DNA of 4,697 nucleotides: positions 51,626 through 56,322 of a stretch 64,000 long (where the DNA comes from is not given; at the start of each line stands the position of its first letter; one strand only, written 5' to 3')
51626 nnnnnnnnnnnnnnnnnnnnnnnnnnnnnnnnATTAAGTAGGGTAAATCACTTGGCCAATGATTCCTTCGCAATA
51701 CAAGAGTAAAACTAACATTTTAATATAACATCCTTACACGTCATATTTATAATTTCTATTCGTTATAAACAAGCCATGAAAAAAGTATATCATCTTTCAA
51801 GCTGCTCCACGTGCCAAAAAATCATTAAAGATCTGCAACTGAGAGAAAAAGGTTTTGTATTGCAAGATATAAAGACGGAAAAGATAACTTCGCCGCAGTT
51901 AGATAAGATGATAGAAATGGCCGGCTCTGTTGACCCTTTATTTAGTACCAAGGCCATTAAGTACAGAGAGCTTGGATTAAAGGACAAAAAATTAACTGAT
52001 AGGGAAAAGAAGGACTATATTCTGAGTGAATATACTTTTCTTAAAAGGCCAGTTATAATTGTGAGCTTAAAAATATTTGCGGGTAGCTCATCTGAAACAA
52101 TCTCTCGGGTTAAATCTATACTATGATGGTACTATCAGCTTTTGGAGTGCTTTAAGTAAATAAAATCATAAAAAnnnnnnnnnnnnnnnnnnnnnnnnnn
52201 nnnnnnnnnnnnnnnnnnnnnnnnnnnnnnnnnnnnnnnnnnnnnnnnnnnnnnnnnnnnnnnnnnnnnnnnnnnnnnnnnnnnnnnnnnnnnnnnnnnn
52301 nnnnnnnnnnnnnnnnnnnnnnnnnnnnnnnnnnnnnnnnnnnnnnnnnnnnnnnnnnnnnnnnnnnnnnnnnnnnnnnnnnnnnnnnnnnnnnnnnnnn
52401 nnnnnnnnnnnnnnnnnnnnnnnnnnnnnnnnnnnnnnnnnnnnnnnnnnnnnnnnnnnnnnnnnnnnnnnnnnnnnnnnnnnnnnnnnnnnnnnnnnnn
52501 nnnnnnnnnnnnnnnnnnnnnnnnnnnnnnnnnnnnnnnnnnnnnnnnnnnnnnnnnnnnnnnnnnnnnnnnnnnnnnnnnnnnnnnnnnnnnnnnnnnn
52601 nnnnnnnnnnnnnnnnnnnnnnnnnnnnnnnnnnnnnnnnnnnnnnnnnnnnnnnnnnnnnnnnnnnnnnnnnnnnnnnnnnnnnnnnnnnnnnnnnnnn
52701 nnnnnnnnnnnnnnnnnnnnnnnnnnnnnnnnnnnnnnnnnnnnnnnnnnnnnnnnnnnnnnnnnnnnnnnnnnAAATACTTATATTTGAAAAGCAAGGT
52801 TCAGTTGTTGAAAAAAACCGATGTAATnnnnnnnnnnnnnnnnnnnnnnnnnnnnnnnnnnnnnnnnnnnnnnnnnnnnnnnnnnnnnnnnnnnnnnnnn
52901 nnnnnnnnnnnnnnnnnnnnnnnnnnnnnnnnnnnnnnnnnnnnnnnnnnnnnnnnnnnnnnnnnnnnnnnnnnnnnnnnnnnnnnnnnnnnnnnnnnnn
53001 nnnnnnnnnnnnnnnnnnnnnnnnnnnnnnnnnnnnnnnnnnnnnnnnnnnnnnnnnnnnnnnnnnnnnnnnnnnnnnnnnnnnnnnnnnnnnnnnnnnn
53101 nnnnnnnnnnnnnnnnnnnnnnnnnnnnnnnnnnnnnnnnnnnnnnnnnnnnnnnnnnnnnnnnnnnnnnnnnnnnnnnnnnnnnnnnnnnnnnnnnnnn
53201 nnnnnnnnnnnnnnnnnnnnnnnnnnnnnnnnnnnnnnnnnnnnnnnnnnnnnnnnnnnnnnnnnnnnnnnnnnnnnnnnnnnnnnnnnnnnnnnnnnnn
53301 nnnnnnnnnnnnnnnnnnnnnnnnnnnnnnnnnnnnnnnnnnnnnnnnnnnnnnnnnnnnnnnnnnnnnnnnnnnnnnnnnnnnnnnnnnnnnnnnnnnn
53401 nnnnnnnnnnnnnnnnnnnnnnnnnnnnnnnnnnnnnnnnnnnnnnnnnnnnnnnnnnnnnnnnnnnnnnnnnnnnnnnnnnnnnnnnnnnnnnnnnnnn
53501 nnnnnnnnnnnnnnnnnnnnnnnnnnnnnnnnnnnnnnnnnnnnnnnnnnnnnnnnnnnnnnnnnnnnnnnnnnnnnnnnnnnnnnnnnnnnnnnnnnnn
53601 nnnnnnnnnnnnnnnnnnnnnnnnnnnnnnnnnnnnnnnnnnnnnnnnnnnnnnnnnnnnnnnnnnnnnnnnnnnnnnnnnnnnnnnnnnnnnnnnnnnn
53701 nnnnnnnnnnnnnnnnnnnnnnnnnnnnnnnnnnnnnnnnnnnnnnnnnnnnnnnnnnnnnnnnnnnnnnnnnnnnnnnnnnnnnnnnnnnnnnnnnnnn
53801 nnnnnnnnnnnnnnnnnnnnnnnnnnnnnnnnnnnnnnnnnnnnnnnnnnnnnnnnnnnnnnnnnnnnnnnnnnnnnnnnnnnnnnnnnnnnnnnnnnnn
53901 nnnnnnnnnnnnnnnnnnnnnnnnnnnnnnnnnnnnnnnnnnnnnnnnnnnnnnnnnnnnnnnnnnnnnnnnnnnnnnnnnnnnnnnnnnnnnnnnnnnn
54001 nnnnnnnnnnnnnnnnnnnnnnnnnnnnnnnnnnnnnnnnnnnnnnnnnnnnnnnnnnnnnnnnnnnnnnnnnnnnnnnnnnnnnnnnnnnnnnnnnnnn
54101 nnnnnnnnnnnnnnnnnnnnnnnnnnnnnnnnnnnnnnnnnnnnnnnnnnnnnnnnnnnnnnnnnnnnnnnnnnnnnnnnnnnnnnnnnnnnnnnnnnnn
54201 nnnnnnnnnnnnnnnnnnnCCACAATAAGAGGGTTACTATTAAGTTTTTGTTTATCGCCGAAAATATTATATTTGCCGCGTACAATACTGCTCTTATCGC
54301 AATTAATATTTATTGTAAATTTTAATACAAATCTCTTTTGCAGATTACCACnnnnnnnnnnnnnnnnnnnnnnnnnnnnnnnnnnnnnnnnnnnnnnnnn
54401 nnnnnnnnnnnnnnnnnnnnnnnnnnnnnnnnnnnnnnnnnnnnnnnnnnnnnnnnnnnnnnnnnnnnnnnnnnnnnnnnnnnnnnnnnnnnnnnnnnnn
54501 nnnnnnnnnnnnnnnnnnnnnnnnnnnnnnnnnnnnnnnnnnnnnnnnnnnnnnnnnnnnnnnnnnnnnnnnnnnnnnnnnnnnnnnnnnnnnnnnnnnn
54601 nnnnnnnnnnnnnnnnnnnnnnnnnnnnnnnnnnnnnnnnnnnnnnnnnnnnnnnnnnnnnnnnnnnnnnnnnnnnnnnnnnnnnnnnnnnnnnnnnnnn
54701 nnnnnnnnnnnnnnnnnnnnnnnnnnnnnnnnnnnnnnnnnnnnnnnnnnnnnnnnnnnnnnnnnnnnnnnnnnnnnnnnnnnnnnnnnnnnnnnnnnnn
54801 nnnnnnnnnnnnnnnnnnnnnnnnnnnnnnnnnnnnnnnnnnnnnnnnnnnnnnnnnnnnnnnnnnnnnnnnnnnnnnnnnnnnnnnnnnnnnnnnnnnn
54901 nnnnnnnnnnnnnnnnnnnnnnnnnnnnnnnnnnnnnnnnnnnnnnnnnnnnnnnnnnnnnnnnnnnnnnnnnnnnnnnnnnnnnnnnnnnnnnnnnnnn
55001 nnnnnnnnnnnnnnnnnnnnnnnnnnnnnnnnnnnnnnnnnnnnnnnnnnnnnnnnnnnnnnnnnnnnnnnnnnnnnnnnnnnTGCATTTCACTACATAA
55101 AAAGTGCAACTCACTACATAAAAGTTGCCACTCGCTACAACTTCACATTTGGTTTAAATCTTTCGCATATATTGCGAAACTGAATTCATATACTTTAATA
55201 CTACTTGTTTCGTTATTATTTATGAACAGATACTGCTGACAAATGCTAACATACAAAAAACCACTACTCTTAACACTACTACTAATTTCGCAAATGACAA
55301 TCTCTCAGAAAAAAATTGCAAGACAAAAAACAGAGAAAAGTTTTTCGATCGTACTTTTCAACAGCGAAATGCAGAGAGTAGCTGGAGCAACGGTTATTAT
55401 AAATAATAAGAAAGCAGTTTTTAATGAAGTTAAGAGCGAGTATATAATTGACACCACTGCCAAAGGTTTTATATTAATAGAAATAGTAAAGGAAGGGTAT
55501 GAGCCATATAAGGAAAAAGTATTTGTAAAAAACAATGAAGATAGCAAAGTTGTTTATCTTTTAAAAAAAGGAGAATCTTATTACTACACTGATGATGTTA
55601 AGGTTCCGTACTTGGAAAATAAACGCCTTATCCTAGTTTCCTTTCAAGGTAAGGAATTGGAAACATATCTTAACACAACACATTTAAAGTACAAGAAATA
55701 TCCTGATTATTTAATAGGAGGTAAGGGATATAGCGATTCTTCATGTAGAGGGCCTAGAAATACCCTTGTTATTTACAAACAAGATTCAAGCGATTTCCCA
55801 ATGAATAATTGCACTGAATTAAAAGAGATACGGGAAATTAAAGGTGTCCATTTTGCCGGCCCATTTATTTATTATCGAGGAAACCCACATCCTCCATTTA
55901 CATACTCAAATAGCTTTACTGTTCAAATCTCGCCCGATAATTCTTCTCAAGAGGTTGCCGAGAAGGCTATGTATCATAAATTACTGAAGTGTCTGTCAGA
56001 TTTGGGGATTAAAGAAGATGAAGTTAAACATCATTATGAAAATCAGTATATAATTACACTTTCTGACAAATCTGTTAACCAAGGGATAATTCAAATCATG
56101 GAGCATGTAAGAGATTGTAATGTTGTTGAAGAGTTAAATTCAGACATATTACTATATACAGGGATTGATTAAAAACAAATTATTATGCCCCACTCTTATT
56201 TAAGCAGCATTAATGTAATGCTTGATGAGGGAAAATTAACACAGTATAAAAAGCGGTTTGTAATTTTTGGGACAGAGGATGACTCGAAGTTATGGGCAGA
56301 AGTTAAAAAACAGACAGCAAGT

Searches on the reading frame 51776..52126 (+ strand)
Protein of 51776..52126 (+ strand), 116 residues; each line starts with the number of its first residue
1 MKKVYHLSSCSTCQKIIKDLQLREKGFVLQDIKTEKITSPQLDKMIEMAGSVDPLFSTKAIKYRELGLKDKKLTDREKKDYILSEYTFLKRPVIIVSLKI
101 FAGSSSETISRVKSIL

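Call 8: search_protein_families(library=pfam, proteins=[window:51776-52126:+])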
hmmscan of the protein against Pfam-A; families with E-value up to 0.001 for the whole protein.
window:51776-52126:+ (116 aa): 1 family
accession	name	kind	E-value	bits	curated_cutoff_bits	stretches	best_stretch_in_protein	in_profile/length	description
PF03960.21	ArsC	-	3.4e-12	47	24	1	5-110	1-77/79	ArsC family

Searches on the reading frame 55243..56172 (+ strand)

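Call 57: search_protein_families(library=pfam, proteins=[window:55243-56172:+], max_evalue=0.01)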
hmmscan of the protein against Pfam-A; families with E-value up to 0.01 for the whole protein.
window:55243-56172:+ (309 aa): 1 family
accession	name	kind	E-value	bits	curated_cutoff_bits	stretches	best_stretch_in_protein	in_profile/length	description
PF08308.17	PEGA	-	0.0034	17.7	20.8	1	47-109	11-69/71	PEGA domain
